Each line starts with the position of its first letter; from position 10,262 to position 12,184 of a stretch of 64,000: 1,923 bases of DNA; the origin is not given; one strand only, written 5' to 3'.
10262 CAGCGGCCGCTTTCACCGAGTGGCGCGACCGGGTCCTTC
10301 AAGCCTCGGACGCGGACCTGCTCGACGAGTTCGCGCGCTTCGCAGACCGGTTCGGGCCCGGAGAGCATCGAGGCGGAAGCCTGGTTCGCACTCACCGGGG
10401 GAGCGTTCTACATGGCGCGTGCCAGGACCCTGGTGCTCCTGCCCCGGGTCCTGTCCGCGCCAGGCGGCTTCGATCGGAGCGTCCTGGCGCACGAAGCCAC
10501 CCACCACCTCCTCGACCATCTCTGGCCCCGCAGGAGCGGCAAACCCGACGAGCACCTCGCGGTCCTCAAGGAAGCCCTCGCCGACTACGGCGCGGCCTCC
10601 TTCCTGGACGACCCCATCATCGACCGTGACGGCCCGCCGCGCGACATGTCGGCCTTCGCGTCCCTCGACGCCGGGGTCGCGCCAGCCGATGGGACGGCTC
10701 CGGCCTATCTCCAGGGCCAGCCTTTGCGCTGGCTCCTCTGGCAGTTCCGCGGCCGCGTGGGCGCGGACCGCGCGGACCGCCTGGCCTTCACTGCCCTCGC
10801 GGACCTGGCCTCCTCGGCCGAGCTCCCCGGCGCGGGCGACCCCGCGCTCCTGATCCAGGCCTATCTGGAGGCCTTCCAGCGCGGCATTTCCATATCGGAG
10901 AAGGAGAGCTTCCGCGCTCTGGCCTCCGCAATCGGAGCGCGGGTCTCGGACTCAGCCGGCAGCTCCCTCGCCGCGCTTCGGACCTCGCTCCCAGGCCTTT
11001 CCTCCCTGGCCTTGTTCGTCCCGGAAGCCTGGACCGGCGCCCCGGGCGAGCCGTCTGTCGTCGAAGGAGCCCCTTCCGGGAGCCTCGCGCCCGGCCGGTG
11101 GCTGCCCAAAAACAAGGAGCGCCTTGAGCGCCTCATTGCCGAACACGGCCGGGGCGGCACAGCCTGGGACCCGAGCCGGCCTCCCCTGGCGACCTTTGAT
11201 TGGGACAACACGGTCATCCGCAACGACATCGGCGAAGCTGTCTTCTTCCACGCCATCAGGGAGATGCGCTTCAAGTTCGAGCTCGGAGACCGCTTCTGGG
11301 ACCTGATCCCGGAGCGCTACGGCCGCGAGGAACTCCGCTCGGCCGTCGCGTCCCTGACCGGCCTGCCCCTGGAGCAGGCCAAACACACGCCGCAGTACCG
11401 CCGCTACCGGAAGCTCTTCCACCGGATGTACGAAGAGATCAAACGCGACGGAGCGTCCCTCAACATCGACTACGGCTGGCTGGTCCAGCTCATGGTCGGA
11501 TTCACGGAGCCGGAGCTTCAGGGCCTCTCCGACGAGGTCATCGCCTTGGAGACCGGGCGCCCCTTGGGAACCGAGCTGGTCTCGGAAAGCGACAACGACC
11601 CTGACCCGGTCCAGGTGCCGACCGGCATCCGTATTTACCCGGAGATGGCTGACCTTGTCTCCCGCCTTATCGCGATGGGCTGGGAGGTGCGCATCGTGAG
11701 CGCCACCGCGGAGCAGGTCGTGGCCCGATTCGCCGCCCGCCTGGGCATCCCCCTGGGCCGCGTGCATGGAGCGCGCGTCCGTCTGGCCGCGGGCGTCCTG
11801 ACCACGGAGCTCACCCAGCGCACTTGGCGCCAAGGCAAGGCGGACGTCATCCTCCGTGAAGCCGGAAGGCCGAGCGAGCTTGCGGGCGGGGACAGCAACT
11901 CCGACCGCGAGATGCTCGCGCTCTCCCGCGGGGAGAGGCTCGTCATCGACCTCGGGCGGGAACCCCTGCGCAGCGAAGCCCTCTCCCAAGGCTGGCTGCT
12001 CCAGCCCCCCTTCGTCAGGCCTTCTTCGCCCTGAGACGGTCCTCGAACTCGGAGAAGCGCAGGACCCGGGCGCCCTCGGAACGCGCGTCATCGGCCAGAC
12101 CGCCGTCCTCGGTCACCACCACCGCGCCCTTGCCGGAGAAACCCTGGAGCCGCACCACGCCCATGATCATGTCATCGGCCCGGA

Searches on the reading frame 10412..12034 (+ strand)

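Call 8: search_protein_families(library=pfam, proteins=[window:10412-12034:+])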
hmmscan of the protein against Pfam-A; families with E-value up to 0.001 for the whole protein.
window:10412-12034:+ (540 aa): 1 family
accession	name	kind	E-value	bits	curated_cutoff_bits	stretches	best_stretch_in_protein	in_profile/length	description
PF12710.13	HAD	-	3.8e-10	40.9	27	1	407-502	84-188/189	haloacid dehalogenase-like hydrolase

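Call 9: search_protein_families(library=ncbifam, proteins=[window:10412-12034:+])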
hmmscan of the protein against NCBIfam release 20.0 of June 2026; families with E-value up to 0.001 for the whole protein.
window:10412-12034:+ (540 aa): 2 families
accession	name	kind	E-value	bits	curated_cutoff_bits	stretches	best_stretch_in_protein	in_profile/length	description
TIGR01490.1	HAD-SF-IB-hyp1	subfamily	2.5e-09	37.6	98.3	1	407-505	87-190/202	HAD-IB family hydrolase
TIGR01488.1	HAD-SF-IB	subfamily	2.9e-06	27.4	45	1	410-504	76-176/177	HAD-IB family phosphatase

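Call 45: search_protein_families(library=padloc, proteins=[window:10412-12034:+], max_evalue=0.01)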
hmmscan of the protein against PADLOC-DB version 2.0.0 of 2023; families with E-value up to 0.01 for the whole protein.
window:10412-12034:+ (540 aa): 1 family
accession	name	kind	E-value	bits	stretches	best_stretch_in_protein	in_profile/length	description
PDLC04342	PDC-M03A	-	0.00052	17.6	1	431-484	54-107/299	-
